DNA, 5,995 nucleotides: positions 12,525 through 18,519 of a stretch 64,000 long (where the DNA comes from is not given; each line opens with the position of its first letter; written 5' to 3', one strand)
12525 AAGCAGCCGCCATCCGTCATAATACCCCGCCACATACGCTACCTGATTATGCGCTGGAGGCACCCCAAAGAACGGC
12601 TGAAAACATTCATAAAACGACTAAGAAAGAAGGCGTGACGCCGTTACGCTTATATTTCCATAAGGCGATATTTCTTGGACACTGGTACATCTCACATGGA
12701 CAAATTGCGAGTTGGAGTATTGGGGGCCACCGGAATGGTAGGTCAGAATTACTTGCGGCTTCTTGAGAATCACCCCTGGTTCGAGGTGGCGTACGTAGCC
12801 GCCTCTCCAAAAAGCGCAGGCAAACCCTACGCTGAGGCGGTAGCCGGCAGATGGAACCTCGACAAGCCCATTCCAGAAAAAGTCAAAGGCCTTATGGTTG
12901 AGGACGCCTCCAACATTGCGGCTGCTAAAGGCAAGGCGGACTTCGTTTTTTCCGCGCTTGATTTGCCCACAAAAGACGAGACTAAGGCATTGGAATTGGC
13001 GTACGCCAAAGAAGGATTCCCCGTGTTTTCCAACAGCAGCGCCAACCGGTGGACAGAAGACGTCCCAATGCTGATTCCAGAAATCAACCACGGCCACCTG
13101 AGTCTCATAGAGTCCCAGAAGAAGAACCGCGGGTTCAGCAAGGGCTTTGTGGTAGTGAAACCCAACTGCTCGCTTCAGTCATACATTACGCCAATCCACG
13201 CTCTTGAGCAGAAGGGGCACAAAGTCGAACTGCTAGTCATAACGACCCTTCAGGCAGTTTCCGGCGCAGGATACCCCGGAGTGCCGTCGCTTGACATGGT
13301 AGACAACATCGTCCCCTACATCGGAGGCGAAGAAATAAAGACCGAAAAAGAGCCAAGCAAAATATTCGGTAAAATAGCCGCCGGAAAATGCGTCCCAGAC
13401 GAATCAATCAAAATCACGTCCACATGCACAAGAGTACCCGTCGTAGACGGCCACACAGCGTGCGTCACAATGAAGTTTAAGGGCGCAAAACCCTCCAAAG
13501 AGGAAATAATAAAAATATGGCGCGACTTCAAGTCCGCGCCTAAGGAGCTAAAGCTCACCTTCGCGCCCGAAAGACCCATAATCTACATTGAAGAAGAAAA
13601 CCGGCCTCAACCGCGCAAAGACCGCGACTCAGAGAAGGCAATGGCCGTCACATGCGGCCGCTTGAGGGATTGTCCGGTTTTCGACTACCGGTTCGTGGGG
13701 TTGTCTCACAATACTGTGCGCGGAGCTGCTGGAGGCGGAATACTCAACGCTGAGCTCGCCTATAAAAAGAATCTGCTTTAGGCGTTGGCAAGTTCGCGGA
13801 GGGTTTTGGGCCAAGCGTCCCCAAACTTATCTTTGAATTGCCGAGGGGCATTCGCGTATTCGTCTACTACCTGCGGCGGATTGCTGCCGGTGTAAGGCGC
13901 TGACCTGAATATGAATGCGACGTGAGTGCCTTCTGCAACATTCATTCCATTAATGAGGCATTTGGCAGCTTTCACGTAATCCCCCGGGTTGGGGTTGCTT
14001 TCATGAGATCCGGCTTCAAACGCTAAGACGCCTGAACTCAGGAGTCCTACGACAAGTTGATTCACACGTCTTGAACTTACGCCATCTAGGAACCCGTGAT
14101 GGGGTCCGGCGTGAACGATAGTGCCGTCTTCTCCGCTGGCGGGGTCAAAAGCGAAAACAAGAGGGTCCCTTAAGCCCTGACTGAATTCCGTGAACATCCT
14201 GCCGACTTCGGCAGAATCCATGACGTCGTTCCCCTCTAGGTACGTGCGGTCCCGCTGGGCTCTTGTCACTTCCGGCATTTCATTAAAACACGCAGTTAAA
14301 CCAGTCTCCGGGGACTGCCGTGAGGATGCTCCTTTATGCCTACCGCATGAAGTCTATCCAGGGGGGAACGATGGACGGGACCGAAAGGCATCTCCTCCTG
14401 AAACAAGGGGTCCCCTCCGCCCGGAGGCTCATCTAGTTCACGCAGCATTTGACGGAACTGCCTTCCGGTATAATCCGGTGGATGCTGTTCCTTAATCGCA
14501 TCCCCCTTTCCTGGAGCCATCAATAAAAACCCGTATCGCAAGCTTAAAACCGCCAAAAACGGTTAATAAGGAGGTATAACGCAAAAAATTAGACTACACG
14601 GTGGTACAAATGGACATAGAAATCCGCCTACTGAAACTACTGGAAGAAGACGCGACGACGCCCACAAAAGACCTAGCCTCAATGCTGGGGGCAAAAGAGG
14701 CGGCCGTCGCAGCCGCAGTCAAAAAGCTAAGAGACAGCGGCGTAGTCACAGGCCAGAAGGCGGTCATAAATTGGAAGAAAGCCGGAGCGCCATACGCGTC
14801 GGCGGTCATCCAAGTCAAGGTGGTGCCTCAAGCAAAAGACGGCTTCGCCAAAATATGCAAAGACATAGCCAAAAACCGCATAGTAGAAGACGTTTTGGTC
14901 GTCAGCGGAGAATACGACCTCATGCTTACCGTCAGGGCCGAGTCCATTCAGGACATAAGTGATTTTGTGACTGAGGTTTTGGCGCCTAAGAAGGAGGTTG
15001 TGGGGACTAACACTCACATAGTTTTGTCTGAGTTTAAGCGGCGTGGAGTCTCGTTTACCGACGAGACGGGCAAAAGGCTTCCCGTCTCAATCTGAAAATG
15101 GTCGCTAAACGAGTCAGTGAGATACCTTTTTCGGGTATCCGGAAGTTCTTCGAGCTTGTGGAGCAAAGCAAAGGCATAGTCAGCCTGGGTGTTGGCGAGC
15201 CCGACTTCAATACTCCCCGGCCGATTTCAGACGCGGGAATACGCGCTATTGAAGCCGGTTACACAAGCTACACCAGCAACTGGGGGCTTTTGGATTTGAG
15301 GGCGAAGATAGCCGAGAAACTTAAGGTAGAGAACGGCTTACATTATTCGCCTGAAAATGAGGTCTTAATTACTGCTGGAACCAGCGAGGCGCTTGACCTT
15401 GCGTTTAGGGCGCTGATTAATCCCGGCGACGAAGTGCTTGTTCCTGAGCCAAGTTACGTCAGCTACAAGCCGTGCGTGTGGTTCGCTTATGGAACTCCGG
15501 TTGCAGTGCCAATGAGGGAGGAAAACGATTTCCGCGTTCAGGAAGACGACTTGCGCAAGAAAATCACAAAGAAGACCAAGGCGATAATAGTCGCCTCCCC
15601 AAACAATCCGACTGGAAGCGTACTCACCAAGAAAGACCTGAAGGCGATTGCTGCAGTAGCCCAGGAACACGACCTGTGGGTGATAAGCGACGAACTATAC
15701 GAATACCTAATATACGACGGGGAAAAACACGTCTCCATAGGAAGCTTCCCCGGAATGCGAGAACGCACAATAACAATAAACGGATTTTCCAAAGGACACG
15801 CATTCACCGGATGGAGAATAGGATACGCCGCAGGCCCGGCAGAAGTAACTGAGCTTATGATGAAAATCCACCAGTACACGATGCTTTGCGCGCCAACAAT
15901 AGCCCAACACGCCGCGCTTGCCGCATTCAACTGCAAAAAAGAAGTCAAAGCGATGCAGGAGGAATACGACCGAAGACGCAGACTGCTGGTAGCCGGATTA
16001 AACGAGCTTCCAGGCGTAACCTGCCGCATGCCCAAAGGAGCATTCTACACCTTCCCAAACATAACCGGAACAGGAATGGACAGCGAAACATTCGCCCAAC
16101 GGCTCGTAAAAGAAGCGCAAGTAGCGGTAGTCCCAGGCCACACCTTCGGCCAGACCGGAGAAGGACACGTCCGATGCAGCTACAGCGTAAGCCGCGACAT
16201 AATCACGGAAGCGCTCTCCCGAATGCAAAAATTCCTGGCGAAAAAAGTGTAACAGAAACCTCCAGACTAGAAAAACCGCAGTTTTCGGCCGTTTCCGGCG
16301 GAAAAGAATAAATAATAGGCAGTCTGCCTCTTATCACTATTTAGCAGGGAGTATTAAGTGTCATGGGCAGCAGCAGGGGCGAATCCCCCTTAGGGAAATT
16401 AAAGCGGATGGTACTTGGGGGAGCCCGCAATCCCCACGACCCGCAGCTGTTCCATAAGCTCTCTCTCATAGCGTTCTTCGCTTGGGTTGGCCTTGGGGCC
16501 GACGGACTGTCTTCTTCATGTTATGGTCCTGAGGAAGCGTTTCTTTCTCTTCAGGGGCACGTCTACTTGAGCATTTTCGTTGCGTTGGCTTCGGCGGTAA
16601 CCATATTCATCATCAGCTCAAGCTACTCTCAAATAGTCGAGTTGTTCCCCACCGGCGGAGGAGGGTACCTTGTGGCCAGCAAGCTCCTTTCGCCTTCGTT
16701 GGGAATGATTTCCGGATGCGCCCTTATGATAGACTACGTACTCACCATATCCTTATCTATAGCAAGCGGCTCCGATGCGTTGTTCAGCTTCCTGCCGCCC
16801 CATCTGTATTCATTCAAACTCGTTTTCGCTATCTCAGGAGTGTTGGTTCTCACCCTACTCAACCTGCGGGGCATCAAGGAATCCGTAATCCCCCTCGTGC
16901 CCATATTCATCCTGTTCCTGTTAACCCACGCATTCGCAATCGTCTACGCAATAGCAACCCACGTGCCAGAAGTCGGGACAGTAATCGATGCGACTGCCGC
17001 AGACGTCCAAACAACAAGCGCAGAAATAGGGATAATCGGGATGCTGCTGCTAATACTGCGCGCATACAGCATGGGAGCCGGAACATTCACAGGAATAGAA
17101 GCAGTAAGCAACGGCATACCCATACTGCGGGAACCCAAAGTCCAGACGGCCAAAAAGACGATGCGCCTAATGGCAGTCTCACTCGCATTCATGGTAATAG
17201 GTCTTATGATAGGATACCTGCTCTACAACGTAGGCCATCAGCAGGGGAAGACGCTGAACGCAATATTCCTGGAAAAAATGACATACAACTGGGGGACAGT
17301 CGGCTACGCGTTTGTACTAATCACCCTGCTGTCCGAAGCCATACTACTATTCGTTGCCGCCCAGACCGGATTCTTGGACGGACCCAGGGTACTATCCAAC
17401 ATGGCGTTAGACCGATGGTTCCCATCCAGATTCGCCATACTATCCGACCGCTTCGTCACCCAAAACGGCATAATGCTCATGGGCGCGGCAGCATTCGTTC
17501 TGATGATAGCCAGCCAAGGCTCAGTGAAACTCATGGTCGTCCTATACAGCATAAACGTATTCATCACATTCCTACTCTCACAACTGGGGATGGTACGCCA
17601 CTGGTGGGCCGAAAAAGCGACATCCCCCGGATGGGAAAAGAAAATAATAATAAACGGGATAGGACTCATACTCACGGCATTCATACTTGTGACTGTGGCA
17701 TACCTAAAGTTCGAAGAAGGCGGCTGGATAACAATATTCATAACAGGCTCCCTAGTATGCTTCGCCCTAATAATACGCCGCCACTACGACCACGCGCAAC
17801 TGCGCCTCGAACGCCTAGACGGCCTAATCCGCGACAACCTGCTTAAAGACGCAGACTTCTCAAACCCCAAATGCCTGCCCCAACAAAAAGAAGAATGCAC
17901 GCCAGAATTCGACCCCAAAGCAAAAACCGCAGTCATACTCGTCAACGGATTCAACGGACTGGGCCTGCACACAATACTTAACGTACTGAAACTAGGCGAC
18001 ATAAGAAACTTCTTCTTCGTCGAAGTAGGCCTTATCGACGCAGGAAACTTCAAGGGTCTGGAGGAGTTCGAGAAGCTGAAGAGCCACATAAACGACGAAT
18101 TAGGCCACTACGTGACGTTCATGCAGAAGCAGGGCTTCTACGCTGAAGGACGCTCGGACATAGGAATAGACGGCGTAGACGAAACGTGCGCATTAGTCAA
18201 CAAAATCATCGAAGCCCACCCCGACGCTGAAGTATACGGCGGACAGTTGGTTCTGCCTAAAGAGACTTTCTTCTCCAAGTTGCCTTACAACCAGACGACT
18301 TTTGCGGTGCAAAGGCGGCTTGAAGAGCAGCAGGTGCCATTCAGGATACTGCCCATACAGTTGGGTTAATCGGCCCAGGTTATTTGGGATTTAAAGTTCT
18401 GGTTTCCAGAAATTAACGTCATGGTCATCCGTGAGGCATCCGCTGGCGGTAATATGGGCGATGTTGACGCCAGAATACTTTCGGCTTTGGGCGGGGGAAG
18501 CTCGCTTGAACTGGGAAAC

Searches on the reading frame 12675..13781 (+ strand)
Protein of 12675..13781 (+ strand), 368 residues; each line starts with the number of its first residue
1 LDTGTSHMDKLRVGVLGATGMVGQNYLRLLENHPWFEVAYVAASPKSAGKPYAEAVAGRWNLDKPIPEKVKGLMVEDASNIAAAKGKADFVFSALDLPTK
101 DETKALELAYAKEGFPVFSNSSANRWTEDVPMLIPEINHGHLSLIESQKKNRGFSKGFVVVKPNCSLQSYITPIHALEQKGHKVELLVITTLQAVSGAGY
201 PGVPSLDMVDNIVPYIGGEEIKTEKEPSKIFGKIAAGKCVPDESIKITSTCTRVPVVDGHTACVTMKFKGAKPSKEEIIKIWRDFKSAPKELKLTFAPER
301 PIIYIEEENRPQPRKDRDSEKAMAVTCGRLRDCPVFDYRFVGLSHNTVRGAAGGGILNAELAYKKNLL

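Call 48: search_protein_families(library=ncbifam, proteins=[window:12675-13781:+], max_evalue=0.00001)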
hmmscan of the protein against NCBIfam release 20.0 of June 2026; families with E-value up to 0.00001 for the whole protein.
window:12675-13781:+ (368 aa): 7 families
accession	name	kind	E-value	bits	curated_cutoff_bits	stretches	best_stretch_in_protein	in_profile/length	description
NF006416.0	PRK08664.1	subfamily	7.1e-138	459.6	232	1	8-367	1-348/350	aspartate-semialdehyde dehydrogenase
TIGR00978.1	asd_EA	equivalog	2.9e-115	385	301.2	1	11-364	1-342/342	aspartate-semialdehyde dehydrogenase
NF011456.0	PRK14874.1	equivalog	3.9e-27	95.2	223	1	8-207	2-172/346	aspartate-semialdehyde dehydrogenase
TIGR01296.1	asd_B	equivalog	1e-23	84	324.2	1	12-223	1-182/339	aspartate-semialdehyde dehydrogenase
NF005229.0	PRK06728.1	equivalog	4.9e-17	61.8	628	1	12-229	7-193/347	aspartate-semialdehyde dehydrogenase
TIGR01850.1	argC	equivalog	4.5e-10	39.3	233.6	1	12-285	2-265/345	N-acetyl-gamma-glutamyl-phosphate reductase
NF005144.0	PRK06598.1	subfamily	3.1e-06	26.6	198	0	218-273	240-288/369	aspartate-semialdehyde dehydrogenase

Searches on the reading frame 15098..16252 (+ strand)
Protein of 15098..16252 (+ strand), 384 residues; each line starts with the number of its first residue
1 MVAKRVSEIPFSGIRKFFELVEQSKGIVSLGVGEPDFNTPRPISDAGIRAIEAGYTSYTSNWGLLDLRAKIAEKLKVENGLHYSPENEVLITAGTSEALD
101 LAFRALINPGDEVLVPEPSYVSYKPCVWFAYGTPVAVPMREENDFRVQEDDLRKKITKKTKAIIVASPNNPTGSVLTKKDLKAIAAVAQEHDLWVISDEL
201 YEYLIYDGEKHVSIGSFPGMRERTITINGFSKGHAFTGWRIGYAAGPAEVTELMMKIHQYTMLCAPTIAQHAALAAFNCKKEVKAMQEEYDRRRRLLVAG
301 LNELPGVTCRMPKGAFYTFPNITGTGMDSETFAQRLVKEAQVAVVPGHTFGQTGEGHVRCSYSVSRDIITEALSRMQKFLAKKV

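Call 48: search_protein_families(library=ncbifam, proteins=[window:15098-16252:+], max_evalue=0.00001)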
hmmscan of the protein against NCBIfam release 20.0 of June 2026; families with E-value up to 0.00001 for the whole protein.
window:15098-16252:+ (384 aa): 80 families (the best 25 are shown)
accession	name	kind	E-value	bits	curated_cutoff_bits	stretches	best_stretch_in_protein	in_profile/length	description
NF005816.0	PRK07682.1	equivalog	2.9e-151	503.5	620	1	2-383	6-386/390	aminotransferase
NF005817.0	PRK07683.1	equivalog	7.3e-124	413.4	575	1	2-383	5-384/387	aminotransferase A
NF041364.1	GntC_guanitoxin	equivalog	3.6e-115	384.7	415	1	28-379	1-356/356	guanitoxin biosynthesis PLP-dependent (S)-gamma-hydroxy-L-arginine cyclodehydratase GntC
NF041091.1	asp_aminotase_Arch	equivalog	7e-110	367.4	550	1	18-380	20-375/376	aspartate aminotransferase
NF006229.0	PRK08361.1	equivalog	1.4e-109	366.7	624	1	2-382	10-390/391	aspartate aminotransferase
NF005588.0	PRK07309.1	equivalog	1.8e-103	346.5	576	1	3-383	8-389/391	pyridoxal phosphate-dependent aminotransferase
NF004975.0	PRK06348.1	equivalog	9.7e-94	314.5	549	1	2-379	6-382/384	pyridoxal phosphate-dependent aminotransferase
NF006230.0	PRK08363.1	equivalog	2.9e-91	306.2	534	1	19-383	24-395/398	alanine aminotransferase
NF004770.0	PRK06108.1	subfamily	3.3e-90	302.7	422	1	3-383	14-395/396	pyridoxal phosphate-dependent aminotransferase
NF005855.0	PRK07777.1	equivalog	1.6e-88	297.7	553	1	24-379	27-387/391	pyridoxal phosphate-dependent aminotransferase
NF004769.0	PRK06107.1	equivalog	3.1e-84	283.1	617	1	16-379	24-397/402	aspartate transaminase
NF005601.0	PRK07337.1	equivalog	1.3e-83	281.3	496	1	19-381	29-393/394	pyridoxal phosphate-dependent aminotransferase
NF006514.0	PRK08960.1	equivalog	1.1e-80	271.3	554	1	18-381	25-386/388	pyridoxal phosphate-dependent aminotransferase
NF006756.0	PRK09276.1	subfamily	4.8e-79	266.1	507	1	4-378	6-384/387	LL-diaminopimelate aminotransferase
TIGR03540.1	DapC_direct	equivalog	5.5e-79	265.8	593.25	1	2-378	2-382/383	LL-diaminopimelate aminotransferase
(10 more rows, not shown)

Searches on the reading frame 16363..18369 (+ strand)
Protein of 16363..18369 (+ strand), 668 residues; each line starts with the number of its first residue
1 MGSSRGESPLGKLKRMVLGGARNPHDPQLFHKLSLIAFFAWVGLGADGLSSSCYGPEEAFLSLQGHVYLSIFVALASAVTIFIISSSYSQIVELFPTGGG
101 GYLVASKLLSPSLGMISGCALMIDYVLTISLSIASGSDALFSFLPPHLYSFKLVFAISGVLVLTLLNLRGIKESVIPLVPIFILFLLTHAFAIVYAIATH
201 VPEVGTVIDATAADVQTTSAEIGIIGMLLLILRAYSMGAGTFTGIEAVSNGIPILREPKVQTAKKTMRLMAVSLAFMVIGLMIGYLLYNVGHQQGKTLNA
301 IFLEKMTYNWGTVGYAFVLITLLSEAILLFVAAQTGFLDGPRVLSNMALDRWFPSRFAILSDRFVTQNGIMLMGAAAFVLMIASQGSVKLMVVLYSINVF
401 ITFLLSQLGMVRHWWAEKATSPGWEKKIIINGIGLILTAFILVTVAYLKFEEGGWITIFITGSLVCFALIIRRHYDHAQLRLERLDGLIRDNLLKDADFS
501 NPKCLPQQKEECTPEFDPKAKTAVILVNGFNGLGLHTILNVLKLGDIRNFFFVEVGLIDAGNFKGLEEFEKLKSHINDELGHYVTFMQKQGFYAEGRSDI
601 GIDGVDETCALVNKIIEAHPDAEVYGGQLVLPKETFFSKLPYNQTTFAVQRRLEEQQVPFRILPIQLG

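Call 26: search_protein_families(library=pfam, proteins=[window:16363-18369:+], max_evalue=0.00001)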
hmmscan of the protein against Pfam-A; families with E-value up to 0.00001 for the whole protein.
window:16363-18369:+ (668 aa): 1 family
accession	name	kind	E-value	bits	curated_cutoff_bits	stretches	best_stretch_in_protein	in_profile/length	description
PF13520.12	AA_permease_2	-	5.2e-17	62.3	27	1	65-446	26-405/427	Amino acid permease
